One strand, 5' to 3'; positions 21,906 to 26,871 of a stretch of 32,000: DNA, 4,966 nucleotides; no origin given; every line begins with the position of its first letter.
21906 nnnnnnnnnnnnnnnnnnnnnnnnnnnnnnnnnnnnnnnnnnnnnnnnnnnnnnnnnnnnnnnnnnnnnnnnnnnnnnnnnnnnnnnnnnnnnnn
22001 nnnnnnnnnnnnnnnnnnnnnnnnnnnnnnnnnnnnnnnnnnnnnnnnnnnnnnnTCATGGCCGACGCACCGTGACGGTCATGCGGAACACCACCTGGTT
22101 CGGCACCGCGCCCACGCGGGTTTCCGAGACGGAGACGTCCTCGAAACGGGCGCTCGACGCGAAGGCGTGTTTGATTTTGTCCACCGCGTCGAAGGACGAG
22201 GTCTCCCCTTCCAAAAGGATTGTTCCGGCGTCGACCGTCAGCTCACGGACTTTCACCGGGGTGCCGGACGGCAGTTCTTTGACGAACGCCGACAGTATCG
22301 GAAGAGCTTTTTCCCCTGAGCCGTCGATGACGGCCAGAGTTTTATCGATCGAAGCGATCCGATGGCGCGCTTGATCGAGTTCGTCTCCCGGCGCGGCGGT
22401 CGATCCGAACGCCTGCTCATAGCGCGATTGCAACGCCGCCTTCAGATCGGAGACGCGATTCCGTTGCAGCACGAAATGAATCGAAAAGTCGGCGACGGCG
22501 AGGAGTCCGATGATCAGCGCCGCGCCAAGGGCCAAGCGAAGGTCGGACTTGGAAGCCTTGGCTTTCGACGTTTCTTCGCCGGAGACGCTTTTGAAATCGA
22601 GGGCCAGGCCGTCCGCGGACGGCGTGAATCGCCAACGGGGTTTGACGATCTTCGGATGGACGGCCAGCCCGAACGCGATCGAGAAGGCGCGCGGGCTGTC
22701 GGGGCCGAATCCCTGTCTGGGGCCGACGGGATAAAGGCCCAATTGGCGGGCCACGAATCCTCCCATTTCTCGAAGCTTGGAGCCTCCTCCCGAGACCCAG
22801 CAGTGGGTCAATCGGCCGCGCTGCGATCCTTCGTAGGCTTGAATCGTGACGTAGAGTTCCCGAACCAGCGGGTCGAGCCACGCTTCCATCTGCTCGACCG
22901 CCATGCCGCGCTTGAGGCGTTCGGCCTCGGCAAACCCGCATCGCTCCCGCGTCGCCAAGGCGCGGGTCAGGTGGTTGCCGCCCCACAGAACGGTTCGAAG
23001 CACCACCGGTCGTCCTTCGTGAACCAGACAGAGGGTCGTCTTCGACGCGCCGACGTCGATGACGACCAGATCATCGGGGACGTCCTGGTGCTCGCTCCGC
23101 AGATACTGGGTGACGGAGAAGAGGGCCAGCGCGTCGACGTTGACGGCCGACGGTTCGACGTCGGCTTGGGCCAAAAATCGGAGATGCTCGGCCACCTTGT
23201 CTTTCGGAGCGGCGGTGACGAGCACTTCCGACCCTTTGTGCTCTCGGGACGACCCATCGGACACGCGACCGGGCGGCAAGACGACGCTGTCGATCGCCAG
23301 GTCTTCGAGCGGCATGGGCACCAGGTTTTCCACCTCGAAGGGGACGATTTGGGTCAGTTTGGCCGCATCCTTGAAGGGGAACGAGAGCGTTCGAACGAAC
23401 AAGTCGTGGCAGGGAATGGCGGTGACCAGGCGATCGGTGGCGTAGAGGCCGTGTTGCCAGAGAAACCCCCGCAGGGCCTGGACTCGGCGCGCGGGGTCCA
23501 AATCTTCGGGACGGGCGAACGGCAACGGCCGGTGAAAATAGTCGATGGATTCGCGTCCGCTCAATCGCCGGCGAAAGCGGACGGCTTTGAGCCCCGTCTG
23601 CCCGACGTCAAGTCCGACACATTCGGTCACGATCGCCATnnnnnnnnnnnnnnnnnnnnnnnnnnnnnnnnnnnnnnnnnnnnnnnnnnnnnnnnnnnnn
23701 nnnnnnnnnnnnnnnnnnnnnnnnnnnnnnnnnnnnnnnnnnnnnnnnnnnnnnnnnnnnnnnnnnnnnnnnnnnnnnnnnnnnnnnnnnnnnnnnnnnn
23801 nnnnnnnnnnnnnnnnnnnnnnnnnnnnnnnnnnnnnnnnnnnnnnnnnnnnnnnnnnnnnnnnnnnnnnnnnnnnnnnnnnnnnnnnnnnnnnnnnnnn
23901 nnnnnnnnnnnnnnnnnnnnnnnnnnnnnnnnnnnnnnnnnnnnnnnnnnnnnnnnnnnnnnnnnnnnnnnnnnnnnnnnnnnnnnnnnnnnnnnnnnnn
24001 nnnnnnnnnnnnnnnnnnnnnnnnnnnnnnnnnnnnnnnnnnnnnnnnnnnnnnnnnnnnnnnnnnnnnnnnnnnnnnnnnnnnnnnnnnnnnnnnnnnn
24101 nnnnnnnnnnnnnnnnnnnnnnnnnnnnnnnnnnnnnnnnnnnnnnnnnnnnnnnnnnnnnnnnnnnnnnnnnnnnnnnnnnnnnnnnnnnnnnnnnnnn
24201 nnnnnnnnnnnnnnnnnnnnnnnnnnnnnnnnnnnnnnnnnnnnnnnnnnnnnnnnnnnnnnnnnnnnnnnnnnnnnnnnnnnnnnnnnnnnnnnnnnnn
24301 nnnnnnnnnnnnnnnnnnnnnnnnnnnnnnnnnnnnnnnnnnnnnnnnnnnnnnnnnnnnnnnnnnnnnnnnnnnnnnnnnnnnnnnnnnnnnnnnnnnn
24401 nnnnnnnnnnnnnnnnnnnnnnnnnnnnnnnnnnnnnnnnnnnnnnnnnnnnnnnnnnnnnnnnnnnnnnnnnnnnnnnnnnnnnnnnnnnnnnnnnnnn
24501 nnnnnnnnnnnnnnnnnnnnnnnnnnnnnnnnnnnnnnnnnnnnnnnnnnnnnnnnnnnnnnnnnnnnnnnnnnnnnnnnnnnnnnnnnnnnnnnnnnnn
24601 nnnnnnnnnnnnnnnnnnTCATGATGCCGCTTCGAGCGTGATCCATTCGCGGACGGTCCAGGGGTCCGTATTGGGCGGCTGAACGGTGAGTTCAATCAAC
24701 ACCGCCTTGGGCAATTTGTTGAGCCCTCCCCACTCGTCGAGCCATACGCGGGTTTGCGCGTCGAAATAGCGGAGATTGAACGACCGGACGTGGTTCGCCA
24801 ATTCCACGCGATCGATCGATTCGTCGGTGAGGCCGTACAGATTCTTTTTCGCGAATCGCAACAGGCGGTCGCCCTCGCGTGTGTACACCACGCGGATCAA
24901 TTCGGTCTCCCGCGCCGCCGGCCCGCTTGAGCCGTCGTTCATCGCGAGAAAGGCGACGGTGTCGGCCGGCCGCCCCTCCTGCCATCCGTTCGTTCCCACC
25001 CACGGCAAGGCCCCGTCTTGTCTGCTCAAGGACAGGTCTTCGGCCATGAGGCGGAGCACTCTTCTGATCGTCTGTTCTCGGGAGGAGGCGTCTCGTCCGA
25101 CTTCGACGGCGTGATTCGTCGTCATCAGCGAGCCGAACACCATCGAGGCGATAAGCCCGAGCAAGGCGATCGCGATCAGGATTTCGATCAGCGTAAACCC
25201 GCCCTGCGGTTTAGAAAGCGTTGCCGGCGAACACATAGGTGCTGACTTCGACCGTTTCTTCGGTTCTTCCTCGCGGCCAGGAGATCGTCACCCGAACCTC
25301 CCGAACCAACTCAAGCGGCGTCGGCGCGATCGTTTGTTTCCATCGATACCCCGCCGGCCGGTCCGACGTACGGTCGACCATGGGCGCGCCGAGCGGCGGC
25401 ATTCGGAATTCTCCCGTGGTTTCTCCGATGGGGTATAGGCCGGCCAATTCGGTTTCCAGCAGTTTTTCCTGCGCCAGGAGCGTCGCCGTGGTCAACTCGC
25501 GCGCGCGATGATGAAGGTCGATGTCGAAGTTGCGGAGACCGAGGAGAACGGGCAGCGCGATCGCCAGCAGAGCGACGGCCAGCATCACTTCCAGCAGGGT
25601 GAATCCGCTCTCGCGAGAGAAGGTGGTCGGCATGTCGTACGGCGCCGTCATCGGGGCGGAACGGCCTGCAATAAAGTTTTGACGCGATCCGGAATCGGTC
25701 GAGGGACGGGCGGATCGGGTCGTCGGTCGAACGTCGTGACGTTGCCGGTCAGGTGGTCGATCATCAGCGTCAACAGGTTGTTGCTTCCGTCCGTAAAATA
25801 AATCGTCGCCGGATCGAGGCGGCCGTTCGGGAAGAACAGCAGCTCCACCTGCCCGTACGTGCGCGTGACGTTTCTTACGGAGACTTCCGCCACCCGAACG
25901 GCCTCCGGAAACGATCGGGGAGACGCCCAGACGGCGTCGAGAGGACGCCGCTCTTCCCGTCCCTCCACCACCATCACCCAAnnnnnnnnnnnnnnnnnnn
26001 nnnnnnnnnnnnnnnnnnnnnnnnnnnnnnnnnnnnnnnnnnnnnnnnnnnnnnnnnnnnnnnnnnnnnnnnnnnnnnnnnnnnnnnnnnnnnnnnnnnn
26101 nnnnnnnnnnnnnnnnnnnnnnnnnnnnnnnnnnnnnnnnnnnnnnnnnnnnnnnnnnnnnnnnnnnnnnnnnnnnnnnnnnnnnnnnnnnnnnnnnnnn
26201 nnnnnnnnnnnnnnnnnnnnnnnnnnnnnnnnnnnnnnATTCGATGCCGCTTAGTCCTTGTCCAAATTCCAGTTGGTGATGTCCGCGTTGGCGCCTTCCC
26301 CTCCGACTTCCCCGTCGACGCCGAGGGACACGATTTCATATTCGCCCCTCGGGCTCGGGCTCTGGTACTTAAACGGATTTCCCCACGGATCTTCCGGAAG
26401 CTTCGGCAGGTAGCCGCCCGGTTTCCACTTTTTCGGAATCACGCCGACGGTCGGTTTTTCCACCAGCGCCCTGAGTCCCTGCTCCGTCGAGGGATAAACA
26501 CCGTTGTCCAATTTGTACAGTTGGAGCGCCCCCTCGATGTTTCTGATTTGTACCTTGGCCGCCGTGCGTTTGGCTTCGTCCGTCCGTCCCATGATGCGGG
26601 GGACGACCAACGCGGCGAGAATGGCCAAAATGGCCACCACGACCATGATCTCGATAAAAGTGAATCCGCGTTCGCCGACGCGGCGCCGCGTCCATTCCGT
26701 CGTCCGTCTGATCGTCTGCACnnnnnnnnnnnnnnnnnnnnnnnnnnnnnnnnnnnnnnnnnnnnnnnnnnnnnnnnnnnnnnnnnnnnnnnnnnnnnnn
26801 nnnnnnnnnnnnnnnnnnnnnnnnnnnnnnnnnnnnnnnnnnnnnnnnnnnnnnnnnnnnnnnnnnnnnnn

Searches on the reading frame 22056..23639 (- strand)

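Call 34: search_protein_families(library=pfam, proteins=[window:22056-23639:-], max_evalue=0.001)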
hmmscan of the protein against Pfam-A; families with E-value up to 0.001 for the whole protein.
window:22056-23639:- (527 aa): 2 families
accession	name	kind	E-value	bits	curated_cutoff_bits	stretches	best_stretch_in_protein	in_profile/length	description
PF11104.14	PilM_2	-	4.3e-19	69.1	27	1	9-302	1-300/340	Type IV pilus assembly protein PilM;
PF14450.12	FtsA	-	1.6e-09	38.6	31.8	1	192-301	1-104/127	Cell division protein FtsA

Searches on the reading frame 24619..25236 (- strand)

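Call 34: search_protein_families(library=pfam, proteins=[window:24619-25236:-], max_evalue=0.001)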
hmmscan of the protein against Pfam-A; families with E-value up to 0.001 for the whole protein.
window:24619-25236:- (205 aa): 2 families
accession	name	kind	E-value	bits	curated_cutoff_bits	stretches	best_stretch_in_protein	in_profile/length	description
PF11612.13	T2SSJ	-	5.5e-10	40.1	28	1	86-186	30-131/140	Type II secretion system (T2SS), protein J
PF07963.17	N_methyl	-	2.3e-08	33.7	21.2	1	9-34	2-27/27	Prokaryotic N-terminal methylation motif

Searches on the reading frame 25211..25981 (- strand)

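Call 34: search_protein_families(library=pfam, proteins=[window:25211-25981:-], max_evalue=0.001)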
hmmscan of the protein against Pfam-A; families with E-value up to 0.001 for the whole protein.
window:25211-25981:- (256 aa): 2 families
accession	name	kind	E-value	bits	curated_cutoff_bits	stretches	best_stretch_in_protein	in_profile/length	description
PF07963.17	N_methyl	-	3.9e-06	26.7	21.2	1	122-143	2-23/27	Prokaryotic N-terminal methylation motif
PF02501.22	T2SSI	-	0.00032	21.1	25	0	212-250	41-79/80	Type II secretion system (T2SS), protein I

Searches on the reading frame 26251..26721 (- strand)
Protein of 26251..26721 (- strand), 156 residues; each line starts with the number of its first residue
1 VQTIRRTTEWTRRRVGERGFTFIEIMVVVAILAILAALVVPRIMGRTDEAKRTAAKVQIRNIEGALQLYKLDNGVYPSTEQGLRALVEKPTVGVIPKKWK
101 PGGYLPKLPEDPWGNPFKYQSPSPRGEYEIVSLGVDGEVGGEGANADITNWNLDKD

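Call 34: search_protein_families(library=pfam, proteins=[window:26251-26721:-], max_evalue=0.001)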
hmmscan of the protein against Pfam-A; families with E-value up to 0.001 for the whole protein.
window:26251-26721:- (156 aa): 2 families
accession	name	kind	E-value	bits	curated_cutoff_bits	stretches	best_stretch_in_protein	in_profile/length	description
PF08334.16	T2SSG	-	2.6e-41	140.5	21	1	42-151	1-108/108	Type II secretion system (T2SS), protein G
PF07963.17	N_methyl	-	2.3e-07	30.5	21.2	1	17-39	4-26/27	Prokaryotic N-terminal methylation motif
